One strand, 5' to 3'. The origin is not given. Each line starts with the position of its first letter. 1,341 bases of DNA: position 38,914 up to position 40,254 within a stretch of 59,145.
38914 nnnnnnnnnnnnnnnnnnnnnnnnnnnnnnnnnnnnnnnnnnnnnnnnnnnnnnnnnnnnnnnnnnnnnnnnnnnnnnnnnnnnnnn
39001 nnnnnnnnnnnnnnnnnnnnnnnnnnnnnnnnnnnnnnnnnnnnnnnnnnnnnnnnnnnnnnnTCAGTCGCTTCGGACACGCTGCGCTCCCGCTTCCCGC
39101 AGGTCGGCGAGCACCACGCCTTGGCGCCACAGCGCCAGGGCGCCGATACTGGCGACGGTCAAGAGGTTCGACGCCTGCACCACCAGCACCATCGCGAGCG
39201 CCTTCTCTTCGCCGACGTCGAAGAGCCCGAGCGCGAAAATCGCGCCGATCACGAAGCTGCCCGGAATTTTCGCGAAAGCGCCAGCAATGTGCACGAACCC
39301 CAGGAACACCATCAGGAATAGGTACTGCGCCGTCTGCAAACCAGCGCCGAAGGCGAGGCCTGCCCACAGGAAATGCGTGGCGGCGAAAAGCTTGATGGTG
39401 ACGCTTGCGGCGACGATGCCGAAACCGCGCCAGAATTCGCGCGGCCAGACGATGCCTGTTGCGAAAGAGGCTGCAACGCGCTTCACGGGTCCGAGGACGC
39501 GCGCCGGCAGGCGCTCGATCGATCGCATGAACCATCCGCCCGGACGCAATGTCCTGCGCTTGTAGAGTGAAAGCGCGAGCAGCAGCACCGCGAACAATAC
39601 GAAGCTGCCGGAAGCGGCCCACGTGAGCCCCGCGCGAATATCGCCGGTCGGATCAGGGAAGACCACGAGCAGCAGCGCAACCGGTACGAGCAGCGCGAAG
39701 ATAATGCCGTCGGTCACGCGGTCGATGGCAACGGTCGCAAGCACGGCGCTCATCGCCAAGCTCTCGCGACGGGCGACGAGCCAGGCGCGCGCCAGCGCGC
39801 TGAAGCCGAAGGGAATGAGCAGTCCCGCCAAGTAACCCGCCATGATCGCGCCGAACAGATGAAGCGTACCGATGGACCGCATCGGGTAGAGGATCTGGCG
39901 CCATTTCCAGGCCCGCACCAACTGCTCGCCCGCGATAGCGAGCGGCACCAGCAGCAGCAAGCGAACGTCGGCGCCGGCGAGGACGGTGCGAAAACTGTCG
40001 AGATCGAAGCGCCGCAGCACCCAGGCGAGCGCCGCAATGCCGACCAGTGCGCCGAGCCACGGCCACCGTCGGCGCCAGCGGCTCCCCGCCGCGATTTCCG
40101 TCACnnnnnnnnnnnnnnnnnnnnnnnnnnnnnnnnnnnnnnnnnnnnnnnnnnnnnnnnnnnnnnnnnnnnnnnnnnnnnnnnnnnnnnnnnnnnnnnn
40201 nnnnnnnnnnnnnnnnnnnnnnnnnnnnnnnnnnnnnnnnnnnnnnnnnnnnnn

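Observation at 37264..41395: MerR-controlled operon: regulator, GGCT-like enzyme, MprF-type flippase-like protein, MFS transporter, second GGCT-like enzyme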

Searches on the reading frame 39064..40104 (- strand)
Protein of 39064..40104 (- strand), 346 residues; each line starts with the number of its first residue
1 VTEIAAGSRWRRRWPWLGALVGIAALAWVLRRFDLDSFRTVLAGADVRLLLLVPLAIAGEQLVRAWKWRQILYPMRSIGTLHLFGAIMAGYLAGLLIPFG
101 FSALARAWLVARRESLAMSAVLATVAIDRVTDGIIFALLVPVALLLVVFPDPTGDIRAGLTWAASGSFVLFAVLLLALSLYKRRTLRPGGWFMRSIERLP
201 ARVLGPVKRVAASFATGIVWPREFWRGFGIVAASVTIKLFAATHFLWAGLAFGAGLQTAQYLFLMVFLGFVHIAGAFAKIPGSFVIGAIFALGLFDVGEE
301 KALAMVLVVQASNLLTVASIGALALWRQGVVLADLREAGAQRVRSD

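Call 3: search_protein_families(library=pfam, proteins=[window:39064-40104:-], max_evalue=0.01)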
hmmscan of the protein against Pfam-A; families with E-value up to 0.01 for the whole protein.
window:39064-40104:- (346 aa): 1 family
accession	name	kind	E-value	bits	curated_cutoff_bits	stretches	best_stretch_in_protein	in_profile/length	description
PF03706.18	LPG_synthase_TM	-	7.4e-25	88.5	33.4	1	16-320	2-301/302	Lysylphosphatidylglycerol synthase TM region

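Call 4: search_protein_families(library=ncbifam, proteins=[window:39064-40104:-], max_evalue=0.01)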
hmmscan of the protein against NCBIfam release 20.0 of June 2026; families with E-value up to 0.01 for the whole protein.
window:39064-40104:- (346 aa): 1 family
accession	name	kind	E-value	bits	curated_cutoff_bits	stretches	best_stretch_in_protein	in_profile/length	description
TIGR00374.1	TIGR00374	subfamily_domain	0.00092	18.7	43.2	1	20-216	2-204/323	flippase-like domain-containing protein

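Call 10: find_homologous_proteins(query=window:39064-40104:-, max_evalue=1e-10)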
Query window:39064-40104:- (346 aa): 977 proteins with E <= 1e-10 among 8000 candidates; the best 120 are listed.
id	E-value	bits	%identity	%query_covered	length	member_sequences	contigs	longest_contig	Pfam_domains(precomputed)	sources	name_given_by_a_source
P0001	1.3e-196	671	94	100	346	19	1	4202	PF03706.19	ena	-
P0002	3.0e-193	660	92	99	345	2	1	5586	PF03706.19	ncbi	-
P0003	2.0e-184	631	89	99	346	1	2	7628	PF03706.19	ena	-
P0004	1.3e-180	618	86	99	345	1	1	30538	PF03706.19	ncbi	-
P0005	1.9e-179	614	86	98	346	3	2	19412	PF03706.19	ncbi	-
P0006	3.5e-177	607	85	99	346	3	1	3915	PF03706.19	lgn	-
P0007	4.2e-177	607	85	99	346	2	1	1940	PF03706.19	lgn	-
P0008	1.1e-171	589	83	99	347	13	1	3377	PF03706.19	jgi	-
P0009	8.4e-166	570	80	100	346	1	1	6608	PF03706.19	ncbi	-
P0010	5.0e-158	544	77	99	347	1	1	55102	PF03706.19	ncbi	-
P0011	2.5e-151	522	74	97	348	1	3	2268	PF03706.19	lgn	-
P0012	1.3e-149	516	75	96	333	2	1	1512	PF03706.19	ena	-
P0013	1.4e-149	516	73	99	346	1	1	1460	PF03706.19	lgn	-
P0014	1.9e-148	512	74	100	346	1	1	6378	PF03706.19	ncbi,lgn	-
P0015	2.6e-148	512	73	100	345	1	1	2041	PF03706.19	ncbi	-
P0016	6.4e-147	507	73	95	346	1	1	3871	PF03706.19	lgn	-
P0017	7.6e-147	507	73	98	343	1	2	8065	PF03706.19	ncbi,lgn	-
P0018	1.2e-146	507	72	99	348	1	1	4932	PF03706.19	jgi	jgi:uncharacterized membrane protein YbhN (UPF0104 family)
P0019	1.3e-146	506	72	99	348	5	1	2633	PF03706.19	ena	-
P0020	1.3e-146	506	72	99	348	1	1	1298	PF03706.19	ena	-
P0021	1.3e-145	503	71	99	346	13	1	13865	PF03706.19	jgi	-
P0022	8.6e-145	500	71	98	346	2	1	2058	PF03706.19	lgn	-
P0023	2.1e-144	499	72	99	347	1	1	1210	PF03706.19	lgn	-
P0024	3.0e-144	499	72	99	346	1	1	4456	PF03706.19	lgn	-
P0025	8.0e-144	497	70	96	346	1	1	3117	PF03706.19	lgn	-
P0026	1.4e-143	497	75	96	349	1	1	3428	PF03706.19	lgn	-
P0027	6.0e-143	494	70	99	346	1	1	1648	PF03706.19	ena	-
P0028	1.0e-142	494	73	95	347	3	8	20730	PF03706.19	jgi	jgi:uncharacterized membrane protein YbhN (UPF0104 family)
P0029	1.3e-142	493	70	100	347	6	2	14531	PF03706.19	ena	-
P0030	1.3e-142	493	72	96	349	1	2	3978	PF03706.19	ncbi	-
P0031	2.0e-142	493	70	97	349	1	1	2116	PF03706.19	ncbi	-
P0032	8.1e-142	491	70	100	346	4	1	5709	PF03706.19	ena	-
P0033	6.2e-141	488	70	99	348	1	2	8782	PF03706.19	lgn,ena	-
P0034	6.7e-141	488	71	96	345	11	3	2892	PF03706.19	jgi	jgi:uncharacterized membrane protein YbhN (UPF0104 family)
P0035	1.5e-140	486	70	97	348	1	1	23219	PF03706.19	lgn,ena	-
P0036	2.8e-140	486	71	99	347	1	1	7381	PF03706.19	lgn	-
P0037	3.2e-140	485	69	99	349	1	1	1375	PF03706.19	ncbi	-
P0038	3.2e-140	485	70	99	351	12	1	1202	PF03706.19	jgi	-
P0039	4.5e-140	485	70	98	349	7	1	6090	PF03706.19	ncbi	-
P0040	5.2e-140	485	70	96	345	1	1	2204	PF03706.19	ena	-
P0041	1.4e-139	483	70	98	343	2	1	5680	PF03706.19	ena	-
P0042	2.5e-139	483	70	99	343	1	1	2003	PF03706.19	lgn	-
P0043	6.9e-139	481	71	93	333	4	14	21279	PF03706.19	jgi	jgi:hypothetical protein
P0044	8.6e-139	481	71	96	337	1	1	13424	PF03706.19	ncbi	ncbi:MAG: lysylphosphatidylglycerol synthase transmembrane domain-containing protein [Betaproteobact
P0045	2.5e-138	479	69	97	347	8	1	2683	PF03706.19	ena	-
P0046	3.8e-138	479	69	96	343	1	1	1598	PF03706.19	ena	-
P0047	1.3e-137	477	69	98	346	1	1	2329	PF03706.19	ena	-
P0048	1.8e-137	476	69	98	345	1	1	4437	PF03706.19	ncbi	-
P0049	2.4e-137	476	68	99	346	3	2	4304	PF03706.19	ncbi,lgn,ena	-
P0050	3.8e-137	475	70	97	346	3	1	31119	PF03706.19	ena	-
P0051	5.5e-137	475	69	99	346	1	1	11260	PF03706.19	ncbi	-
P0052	2.3e-136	473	69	98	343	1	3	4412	PF03706.19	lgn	-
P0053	2.7e-136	473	67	99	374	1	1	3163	PF03706.19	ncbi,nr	ncbi:MAG: flippase-like domain-containing protein, partial [Rhizobiales bacterium]|nr:flippase-like 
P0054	5.0e-136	472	68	98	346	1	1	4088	PF03706.19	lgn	-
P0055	1.2e-135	470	68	96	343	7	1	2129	PF03706.19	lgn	-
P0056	1.6e-135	470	68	97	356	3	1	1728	PF03706.19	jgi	-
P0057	1.9e-135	470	68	99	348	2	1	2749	PF03706.19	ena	-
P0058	2.1e-135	470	69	94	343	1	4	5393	PF03706.19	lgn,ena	-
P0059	2.2e-135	470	68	98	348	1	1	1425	PF03706.19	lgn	-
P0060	2.3e-135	469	69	94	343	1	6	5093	PF03706.19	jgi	jgi:hypothetical protein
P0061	3.2e-135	469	69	99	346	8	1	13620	PF03706.19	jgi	-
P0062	4.4e-135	469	67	100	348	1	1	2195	PF03706.19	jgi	jgi:hypothetical protein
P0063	5.4e-135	468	70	93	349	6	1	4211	PF03706.19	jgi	-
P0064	1.1e-134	467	69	98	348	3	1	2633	PF03706.19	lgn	-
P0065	1.2e-134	467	69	92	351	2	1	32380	PF03706.19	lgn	-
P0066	2.1e-134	466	69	94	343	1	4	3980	PF03706.19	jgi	-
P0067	4.0e-134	465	66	99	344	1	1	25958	PF03706.19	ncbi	-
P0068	9.0e-134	464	69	98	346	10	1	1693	PF03706.19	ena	-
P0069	1.0e-133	464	68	98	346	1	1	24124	PF03706.19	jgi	-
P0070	1.1e-133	464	68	95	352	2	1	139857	PF03706.19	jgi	-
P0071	1.7e-133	463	68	95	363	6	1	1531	PF03706.19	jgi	jgi:uncharacterized membrane protein YbhN (UPF0104 family)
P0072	2.1e-133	463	67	97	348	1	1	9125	PF03706.19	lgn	-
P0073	3.4e-133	462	68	98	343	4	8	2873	PF03706.19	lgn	-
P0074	4.7e-133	462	69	97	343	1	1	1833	PF03706.19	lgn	-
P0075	5.7e-133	462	69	94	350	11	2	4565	PF03706.19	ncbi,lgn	-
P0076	7.7e-133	461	67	99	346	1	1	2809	PF03706.19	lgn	-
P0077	7.8e-133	461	68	93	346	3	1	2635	PF03706.19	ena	-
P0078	1.9e-132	460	67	97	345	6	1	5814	PF03706.19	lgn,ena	-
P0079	2.1e-132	460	69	95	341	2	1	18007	PF03706.19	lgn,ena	-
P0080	2.3e-132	460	65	100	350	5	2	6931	PF03706.19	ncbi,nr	ncbi:MAG: flippase-like domain-containing protein [Rhizobiales bacterium]|nr:flippase-like domain-co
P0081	2.8e-132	459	66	98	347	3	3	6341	PF03706.19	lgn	-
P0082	6.5e-132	458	68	95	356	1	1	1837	PF03706.19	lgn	-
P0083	1.5e-131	457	69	96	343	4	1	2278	PF03706.19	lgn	-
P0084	3.2e-131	456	66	97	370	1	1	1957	PF03706.19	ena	-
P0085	3.6e-131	456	67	99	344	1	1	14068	PF03706.19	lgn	-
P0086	5.7e-131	455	68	93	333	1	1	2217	PF03706.19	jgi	jgi:uncharacterized membrane protein YbhN (UPF0104 family)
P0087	1.6e-130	454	67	97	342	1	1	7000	PF03706.19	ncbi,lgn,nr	ncbi:MAG TPA: lysylphosphatidylglycerol synthase transmembrane domain-containing protein [Burkholder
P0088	3.7e-130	452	70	90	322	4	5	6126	PF03706.19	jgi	jgi:uncharacterized membrane protein YbhN (UPF0104 family)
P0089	1.1e-129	451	66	96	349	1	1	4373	PF03706.19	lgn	-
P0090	1.5e-129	450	65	98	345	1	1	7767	PF03706.19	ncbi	ncbi:MAG: lysylphosphatidylglycerol synthase transmembrane domain-containing protein [Rubrivivax sp.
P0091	2.0e-129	450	65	97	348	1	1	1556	PF03706.19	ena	-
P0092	3.1e-129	449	65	97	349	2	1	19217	PF03706.19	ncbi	-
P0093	4.8e-129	449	64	98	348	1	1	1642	PF03706.19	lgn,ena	-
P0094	6.0e-129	448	64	99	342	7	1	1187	PF03706.19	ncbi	-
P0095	7.9e-129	448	68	95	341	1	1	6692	PF03706.19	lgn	-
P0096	9.3e-129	448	64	99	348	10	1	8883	PF03706.19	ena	-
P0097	1.2e-128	447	64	95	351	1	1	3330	PF03706.19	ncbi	-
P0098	2.2e-128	447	64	98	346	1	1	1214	PF03706.19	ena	-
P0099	2.8e-128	446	63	97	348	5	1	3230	PF03706.19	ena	-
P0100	5.4e-128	445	64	100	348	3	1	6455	PF03706.19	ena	-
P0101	6.6e-128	445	64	100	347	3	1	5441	PF03706.19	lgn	-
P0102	6.8e-128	445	67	94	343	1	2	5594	PF03706.19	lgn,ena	-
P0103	7.1e-128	445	64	96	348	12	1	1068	PF03706.19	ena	-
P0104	7.1e-128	445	65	97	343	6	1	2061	PF03706.19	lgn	-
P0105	3.7e-127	442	64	99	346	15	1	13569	PF03706.19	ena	-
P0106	4.7e-127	442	65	94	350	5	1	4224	PF03706.19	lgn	-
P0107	1.5e-126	440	63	99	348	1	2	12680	PF03706.19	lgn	-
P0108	3.5e-126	439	64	99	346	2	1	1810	PF03706.19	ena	-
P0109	3.9e-126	439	64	99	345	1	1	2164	PF03706.19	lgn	-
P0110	4.2e-126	439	62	97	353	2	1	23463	PF03706.19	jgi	jgi:uncharacterized membrane protein YbhN (UPF0104 family)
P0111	1.0e-125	438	63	99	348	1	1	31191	PF03706.19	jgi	jgi:uncharacterized membrane protein YbhN (UPF0104 family)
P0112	1.2e-125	437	73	85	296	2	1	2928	PF03706.19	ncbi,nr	ncbi:MAG: flippase-like domain-containing protein, partial [Betaproteobacteria bacterium]|nr:flippas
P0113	2.9e-125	436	67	94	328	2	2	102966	PF03706.19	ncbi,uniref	ncbi:MAG: lysylphosphatidylglycerol synthase transmembrane domain-containing protein [Bradyrhizobium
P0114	3.5e-125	436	62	99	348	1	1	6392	PF03706.19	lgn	-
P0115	4.0e-125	436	61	100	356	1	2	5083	PF03706.19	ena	-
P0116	4.6e-125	436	63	98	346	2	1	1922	PF03706.19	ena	-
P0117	6.7e-125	435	62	95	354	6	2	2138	PF03706.19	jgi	-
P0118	8.4e-125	435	65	95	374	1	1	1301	PF03706.19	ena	-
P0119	1.8e-124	434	63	95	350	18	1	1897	PF03706.19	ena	-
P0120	1.9e-124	434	67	93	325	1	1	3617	PF03706.19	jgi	jgi:hypothetical protein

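Call 12: find_related_loci(query=A1, collection=genome_contigs, flank=10000)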
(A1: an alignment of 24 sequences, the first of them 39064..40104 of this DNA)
Query A1 (346 aa) in genome_contigs; peptide patterns used: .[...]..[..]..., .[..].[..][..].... (x = any residue, [..] = any of these).
154 stretches matched a pattern; 101 encode a relative of the query (tblastn E <= 1e-3); the best 80 are kept; 80 distinct loci.
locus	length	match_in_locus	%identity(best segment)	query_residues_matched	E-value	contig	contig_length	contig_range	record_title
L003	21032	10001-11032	92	3-346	0e+0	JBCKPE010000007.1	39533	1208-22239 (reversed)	Burkholderiaceae bacterium isolate SLM_MC1B_68-M02 Node_7_length_39533_cov_82.957357, whole genome shotgun sequence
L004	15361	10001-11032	92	3-346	0e+0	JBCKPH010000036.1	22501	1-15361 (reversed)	Burkholderiaceae bacterium isolate SLM_MC1B_24-P11 Node_36_length_22501_cov_28.557538, whole genome shotgun sequence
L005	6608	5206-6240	79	1-345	5e-157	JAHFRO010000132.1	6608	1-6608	MAG: Betaproteobacteria bacterium isolate nzgw576 NODE_11209_length_6609_cov_16.378237, whole genome shotgun sequence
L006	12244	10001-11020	71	1-341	4e-146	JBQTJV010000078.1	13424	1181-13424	MAG: Betaproteobacteria bacterium isolate SAW11 c_000000461033, whole genome shotgun sequence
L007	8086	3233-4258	72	1-342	1e-140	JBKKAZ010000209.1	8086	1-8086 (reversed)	MAG: Casimicrobiaceae bacterium isolate swi_bin.328 S1Ck127_5711004_flag_1_multi_28.0005_len_8086, whole genome shotgun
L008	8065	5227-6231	73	1-335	2e-136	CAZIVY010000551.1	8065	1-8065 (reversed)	MAG TPA_asm: uncultured Rhodospirillaceae bacterium isolate binchicken_co165_13 genome assembly, contig: k141_2065193, w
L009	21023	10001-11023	71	1-341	1e-135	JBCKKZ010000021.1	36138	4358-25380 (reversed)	Burkholderiales bacterium isolate SLM_MC1B_68-L02 Node_21_length_36138_cov_48.684232, whole genome shotgun sequence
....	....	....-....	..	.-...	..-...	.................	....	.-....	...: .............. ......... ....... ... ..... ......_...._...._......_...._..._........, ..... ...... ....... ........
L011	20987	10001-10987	68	12-338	2e-134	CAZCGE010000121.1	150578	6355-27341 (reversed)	MAG TPA_asm: uncultured Devosia sp. isolate binchicken_co165_338 genome assembly, contig: k141_1491843, whole genome sho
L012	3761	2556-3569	68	1-335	4e-137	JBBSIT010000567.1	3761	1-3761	MAG: Acetobacterales bacterium isolate LS3_sbin.48 LS3_sbin.48_K_1077766_L_3761_cov_26.9356, whole genome shotgun sequen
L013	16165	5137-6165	62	1-342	8e-130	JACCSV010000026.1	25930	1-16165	MAG: Sphingomonas sp. isolate MGR_bin57 SD2897-2912_k127_5580054, whole genome shotgun sequence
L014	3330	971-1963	64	12-341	4e-132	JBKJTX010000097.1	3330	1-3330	MAG: Ramlibacter sp. isolate ant_bin.641 k117_5360079, whole genome shotgun sequence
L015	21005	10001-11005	67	8-342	6e-127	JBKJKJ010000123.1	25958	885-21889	MAG: Burkholderiales bacterium isolate ant_bin.237 S1Ck117_885178_flag_1_multi_10.0000_len_25958, whole genome shotgun s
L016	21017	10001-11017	63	1-338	1e-126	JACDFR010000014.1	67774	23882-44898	MAG: Ramlibacter sp. isolate MGR_bin391 SD2906_NODE_16_length_67774_cov_5.927595, whole genome shotgun sequence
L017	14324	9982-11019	58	1-346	2e-123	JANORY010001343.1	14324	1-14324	MAG: Burkholderiales bacterium isolate VAR_4_concoct_383 VAR_4_k141_446448, whole genome shotgun sequence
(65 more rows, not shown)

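Call 19: find_encoding_contigs(protein=P0010, flank=10000, max_places=2)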
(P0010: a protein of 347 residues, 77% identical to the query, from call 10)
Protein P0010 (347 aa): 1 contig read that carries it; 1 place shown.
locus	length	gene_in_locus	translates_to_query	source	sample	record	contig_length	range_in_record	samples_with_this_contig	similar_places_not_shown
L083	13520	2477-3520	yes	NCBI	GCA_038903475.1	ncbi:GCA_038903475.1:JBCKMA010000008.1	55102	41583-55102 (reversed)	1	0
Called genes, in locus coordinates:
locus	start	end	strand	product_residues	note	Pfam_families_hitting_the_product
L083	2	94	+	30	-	?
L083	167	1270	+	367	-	PF00702:Hydrolase, PF08282:Hydrolase_3 (faint)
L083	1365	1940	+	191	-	PF00376:MerR, PF13411:MerR_1, PF09278:MerR-DNA-bind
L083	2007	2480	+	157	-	PF06094:GGACT, PF13772:AIG2_2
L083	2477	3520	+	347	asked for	PF03706:LPG_synthase_TM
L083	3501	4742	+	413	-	PF07690:MFS_1 (weak), PF13347:MFS_2, PF07690:MFS_1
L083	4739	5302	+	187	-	PF06094:GGACT, PF13772:AIG2_2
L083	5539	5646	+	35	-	-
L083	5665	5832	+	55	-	PF00403:HMA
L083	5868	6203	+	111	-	PF02694:UPF0060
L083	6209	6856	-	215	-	PF01545:Cation_efflux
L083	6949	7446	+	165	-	PF00376:MerR, PF13411:MerR_1, PF09278:MerR-DNA-bind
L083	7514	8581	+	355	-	PF00892:EamA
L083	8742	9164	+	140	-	PF07731:Cu-oxidase_2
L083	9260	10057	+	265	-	PF05875:Ceramidase (weak)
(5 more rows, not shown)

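Call 20: find_encoding_contigs(protein=P0070, flank=10000, max_places=2)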
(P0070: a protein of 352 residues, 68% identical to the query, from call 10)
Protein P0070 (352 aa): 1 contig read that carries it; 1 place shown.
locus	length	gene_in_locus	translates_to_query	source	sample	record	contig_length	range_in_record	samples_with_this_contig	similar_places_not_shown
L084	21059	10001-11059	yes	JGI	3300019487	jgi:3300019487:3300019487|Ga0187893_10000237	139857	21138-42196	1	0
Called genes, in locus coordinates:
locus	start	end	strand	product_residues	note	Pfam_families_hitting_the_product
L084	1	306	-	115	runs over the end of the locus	PF12840:HTH_20 (weak), PF01022:HTH_5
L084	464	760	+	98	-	PF02583:Trns_repr_metal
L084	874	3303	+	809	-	PF00403:HMA, PF00122:E1-E2_ATPase, PF00702:Hydrolase, PF00403:HMA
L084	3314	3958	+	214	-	PF02683:DsbD_TM (faint)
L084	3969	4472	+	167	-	PF24298:DUF7482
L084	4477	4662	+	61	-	-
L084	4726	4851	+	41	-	-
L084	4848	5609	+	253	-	PF02683:DsbD_TM, PF13386:DsbD_2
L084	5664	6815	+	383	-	PF12704:MacB_PCD, PF02687:FtsX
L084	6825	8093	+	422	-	PF02687:FtsX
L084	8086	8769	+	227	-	PF00005:ABC_tran, PF13304:AAA_21 (faint), PF02463:SMC_N (weak)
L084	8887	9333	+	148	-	PF00376:MerR, PF13411:MerR_1, PF09278:MerR-DNA-bind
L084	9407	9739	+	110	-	PF01521:Fe-S_biosyn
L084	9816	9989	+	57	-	-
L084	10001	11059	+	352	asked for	PF03706:LPG_synthase_TM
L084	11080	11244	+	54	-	-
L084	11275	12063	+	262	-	PF01790:LGT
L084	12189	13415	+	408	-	PF00083:Sugar_tr (faint), PF05977:MFS_3 (weak), PF07690:MFS_1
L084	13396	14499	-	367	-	PF12679:ABC2_membrane_2, PF12698:ABC2_membrane_3, PF01061:ABC2_membrane, PF12730:ABC2_membrane_4 (weak)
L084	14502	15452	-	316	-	PF00005:ABC_tran, PF13304:AAA_21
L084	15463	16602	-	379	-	PF25917:BSH_RND (weak), PF25973:BSH_CzcB (weak), PF25881:HH_YBHG, PF25876:HH_MFP_RND (weak), PF25881:HH_YBHG (weak), PF25954:Beta-barrel_RND_2, PF25990:Beta-barrel_YknX (weak)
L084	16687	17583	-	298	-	PF01545:Cation_efflux, PF16916:ZT_dimer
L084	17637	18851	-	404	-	PF03562:MltA, PF06725:3D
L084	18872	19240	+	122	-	PF06262:Zincin_1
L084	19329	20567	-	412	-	PF03401:TctC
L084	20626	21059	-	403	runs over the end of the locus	PF09594:GT87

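Call 35: search_solved_structures(query=window:39064-40104:-, max_evalue=1, show_alignments=2)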
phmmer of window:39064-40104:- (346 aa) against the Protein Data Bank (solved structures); distinct sequences matched with E-value up to 1: 0.

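Call 42: predict_structure(alignment_id=A2)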
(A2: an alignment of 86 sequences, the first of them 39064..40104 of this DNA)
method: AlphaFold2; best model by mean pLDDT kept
length: 346 residues; sequences in the alignment: 86
mean_pLDDT: 88.6   pTM: 0.84
mean pLDDT of the five models: 88.6, 87.5, 85.2, 78.7, 75.7
residues with pLDDT >= 90: 208; 70-90: 116; 50-70: 14; < 50: 8
segments of 3 or more residues with pLDDT < 50: 1-7
pLDDT, mean of each block of 10 residues (from residue 1): 51 84 93 95 96 96 96 91 92 79 84 87 92 94 91 90 95 92 76 84 87 87 89 95 96 94 95 88 94 95 97 94 85 74 62
secondary structure, 60 per line:
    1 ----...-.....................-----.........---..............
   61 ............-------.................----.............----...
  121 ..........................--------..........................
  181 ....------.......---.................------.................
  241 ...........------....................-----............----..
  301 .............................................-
elements in order: H9-29 H35-43 H47-72 H80-96 H101-113 H118-146 H155-184 H191-197 H201-217 H224-251 H258-277 H283-294 H299-345
